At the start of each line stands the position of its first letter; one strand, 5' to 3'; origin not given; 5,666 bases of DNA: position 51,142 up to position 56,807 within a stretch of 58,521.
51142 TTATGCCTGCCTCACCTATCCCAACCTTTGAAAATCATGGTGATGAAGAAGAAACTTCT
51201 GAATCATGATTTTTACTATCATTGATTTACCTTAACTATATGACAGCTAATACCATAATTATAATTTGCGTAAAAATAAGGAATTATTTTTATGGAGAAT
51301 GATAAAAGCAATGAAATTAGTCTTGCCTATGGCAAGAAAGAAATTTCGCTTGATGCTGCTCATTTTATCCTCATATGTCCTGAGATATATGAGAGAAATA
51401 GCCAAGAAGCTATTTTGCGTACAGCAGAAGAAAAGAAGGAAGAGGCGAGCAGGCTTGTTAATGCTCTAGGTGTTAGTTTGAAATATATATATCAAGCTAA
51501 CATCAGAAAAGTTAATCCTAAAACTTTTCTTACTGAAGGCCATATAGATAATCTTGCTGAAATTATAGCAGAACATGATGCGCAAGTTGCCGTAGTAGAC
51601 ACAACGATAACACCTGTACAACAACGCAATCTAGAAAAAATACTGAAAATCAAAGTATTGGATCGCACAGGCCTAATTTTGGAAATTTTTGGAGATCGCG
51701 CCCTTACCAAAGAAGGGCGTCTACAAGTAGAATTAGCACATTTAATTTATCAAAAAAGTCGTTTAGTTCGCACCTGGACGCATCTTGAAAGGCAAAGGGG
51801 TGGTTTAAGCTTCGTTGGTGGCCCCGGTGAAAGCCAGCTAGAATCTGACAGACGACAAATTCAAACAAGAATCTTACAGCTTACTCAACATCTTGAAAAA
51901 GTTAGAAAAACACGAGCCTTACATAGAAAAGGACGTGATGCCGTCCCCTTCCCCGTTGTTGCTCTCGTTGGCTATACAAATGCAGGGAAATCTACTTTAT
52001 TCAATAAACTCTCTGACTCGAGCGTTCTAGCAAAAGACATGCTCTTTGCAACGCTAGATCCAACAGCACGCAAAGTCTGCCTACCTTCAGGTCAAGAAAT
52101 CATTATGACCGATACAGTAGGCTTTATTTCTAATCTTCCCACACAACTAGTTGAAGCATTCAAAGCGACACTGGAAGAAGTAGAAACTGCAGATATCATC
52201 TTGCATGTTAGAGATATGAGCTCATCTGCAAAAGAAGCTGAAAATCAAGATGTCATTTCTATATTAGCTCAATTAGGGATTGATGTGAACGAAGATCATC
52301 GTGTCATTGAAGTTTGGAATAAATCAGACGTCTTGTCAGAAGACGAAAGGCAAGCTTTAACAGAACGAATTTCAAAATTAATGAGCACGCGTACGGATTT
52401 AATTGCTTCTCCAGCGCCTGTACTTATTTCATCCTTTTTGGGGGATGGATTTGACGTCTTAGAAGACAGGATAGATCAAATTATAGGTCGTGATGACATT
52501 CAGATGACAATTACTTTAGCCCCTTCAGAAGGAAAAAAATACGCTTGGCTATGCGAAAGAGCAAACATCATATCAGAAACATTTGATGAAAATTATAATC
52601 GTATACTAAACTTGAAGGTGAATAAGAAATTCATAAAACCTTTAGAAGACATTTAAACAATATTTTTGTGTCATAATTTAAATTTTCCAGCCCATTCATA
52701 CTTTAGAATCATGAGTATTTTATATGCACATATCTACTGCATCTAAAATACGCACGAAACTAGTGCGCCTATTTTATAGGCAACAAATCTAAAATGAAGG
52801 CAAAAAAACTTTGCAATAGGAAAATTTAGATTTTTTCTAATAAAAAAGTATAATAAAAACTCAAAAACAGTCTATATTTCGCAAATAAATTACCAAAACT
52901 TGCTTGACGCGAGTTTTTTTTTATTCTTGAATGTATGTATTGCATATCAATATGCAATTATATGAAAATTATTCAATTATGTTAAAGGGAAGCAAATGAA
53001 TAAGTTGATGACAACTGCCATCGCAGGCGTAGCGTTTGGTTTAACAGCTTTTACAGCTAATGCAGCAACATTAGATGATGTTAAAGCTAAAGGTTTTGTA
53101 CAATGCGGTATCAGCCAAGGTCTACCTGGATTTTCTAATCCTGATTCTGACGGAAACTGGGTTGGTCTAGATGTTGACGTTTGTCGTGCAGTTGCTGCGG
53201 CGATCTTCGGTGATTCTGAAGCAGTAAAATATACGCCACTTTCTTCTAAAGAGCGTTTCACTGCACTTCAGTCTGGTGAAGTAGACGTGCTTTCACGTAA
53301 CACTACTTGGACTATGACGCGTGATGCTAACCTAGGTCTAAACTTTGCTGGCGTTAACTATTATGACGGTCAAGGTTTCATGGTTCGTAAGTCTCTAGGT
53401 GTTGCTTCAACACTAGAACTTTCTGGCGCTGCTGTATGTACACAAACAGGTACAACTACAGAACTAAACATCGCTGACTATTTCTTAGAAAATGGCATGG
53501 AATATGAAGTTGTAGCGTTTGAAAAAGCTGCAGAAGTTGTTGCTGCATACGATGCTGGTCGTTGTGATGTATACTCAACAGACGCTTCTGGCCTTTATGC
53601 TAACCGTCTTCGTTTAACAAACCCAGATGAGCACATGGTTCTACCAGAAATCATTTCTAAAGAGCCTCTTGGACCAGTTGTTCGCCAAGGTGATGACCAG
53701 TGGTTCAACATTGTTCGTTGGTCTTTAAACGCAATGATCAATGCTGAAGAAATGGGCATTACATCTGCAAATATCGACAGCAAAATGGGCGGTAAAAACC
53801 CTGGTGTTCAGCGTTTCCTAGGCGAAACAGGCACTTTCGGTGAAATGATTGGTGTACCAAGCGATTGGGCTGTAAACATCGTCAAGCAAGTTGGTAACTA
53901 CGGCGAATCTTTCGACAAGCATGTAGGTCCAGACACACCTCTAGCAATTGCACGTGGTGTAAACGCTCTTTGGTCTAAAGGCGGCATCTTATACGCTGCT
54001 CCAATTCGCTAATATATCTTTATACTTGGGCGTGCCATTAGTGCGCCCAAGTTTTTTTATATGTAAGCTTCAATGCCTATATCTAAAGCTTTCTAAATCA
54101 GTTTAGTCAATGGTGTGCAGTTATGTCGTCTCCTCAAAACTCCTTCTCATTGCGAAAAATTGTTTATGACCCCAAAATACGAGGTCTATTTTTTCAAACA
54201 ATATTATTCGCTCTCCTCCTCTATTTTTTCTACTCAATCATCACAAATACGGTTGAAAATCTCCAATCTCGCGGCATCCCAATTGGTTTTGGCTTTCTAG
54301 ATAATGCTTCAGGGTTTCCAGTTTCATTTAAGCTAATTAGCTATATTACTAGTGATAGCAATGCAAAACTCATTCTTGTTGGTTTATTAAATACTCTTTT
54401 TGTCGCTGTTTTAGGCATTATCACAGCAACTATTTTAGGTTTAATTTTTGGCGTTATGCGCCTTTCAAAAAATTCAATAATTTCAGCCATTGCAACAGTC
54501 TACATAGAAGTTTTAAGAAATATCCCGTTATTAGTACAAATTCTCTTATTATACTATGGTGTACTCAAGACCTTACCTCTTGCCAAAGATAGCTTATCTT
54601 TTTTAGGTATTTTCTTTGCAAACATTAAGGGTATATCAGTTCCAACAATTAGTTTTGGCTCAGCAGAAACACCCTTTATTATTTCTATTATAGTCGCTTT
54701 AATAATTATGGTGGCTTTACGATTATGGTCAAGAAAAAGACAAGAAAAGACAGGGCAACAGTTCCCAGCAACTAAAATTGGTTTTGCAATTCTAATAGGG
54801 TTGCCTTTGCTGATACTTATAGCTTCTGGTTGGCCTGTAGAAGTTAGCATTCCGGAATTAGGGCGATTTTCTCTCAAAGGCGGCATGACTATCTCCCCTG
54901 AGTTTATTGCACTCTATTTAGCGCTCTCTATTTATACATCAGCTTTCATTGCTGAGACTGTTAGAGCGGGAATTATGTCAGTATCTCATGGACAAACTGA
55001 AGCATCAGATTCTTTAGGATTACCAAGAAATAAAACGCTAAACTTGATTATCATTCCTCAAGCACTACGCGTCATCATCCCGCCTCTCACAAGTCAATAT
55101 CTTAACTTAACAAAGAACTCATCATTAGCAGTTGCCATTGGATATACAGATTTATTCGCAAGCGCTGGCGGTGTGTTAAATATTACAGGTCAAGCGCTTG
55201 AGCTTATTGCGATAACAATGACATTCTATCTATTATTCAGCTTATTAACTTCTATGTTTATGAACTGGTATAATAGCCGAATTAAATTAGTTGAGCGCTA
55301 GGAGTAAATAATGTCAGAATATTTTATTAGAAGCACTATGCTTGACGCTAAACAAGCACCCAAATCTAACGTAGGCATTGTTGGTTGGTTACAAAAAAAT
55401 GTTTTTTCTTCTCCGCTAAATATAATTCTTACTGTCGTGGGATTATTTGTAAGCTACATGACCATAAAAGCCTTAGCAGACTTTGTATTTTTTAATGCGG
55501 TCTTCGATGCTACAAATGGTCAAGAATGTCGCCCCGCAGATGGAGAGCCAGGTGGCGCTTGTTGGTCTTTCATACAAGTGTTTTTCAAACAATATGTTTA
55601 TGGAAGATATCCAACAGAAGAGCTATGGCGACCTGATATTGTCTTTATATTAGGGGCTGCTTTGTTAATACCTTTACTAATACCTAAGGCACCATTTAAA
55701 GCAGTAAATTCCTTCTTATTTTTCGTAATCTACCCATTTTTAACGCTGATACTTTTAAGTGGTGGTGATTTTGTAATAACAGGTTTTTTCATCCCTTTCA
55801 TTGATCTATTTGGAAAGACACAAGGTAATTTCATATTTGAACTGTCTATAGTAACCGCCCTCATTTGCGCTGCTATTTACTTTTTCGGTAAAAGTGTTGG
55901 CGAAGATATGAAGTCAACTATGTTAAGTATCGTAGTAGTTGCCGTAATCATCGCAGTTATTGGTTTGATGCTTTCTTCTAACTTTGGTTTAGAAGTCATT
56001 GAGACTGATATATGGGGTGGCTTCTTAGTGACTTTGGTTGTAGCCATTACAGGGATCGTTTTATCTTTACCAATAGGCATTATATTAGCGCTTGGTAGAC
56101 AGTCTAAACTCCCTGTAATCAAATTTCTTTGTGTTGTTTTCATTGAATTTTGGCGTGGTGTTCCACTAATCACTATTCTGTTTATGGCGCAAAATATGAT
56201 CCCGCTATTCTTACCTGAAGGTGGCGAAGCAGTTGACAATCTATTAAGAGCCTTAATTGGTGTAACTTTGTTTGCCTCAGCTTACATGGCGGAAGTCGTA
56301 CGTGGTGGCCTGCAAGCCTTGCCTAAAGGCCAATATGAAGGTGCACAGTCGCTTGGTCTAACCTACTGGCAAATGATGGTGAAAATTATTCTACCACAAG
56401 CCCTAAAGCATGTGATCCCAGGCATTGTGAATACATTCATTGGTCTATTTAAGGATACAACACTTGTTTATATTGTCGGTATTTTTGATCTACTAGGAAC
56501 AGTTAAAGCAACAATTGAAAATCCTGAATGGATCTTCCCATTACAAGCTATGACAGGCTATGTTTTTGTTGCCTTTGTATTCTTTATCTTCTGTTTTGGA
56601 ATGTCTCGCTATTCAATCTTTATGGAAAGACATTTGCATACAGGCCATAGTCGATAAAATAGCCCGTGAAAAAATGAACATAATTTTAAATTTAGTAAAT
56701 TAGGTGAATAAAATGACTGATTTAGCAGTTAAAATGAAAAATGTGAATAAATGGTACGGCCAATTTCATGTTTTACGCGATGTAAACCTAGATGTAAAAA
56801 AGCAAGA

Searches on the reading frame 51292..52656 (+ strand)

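Call 51: search_protein_families(library=pfam, proteins=[window:51292-52656:+], max_evalue=0.00001)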
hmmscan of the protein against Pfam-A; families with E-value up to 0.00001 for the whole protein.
window:51292-52656:+ (454 aa): 4 families
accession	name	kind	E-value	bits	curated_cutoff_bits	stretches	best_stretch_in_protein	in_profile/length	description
PF16360.10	GTP-bdg_M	-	2.2e-26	92.6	29.5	1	136-215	1-79/79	GTP-binding GTPase Middle Region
PF13167.11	GTP-bdg_N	-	3.4e-23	82.5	25.4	1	47-133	2-88/89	GTP-binding GTPase N-terminal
PF01926.29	MMR_HSR1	-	2e-20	73.4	21.9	1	223-344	2-113/113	50S ribosome-binding GTPase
PF00350.29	Dynamin_N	-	7e-06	26.6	27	0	223-257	1-35/168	Dynamin family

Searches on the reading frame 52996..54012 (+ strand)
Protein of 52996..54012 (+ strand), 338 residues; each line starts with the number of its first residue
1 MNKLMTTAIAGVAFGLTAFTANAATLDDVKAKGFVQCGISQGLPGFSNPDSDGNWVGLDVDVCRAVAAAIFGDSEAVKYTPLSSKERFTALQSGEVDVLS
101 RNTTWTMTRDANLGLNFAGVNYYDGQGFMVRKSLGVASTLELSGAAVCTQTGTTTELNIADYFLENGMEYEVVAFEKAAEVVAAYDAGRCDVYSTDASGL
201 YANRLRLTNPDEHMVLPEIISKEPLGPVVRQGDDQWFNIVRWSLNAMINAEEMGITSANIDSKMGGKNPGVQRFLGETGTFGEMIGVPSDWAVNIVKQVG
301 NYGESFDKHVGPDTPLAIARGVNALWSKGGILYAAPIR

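Call 63: search_protein_families(library=pfam, proteins=[window:52996-54012:+], max_evalue=0.000001)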
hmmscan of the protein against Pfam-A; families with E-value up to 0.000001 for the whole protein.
window:52996-54012:+ (338 aa): 1 family
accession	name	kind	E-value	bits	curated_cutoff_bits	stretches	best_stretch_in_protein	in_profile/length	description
PF00497.25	SBP_bac_3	-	7.8e-15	55.2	26.4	1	36-253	2-122/132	Bacterial extracellular solute-binding proteins, family 3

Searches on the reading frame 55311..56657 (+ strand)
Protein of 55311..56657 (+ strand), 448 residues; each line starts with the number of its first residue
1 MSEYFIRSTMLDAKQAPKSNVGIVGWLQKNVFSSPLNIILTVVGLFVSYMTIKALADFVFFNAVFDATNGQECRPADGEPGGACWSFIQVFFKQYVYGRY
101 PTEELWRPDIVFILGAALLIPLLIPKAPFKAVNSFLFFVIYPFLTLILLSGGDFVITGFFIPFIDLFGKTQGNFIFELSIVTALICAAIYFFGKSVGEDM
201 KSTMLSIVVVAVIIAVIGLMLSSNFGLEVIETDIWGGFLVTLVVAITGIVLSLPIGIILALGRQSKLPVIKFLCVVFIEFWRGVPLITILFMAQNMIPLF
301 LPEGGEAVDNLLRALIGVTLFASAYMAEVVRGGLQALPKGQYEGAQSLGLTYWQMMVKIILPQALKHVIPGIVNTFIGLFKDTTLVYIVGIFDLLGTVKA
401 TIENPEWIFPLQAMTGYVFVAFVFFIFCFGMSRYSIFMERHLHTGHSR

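Call 54: search_protein_families(library=pfam, proteins=[window:55311-56657:+], max_evalue=0.00001)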
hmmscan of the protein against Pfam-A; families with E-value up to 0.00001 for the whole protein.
window:55311-56657:+ (448 aa): 1 family
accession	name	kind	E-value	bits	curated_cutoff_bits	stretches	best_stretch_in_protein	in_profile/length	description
PF00528.27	BPD_transp_1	-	1.3e-21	77.6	26.4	1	253-427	2-167/184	Binding-protein-dependent transport system inner membrane component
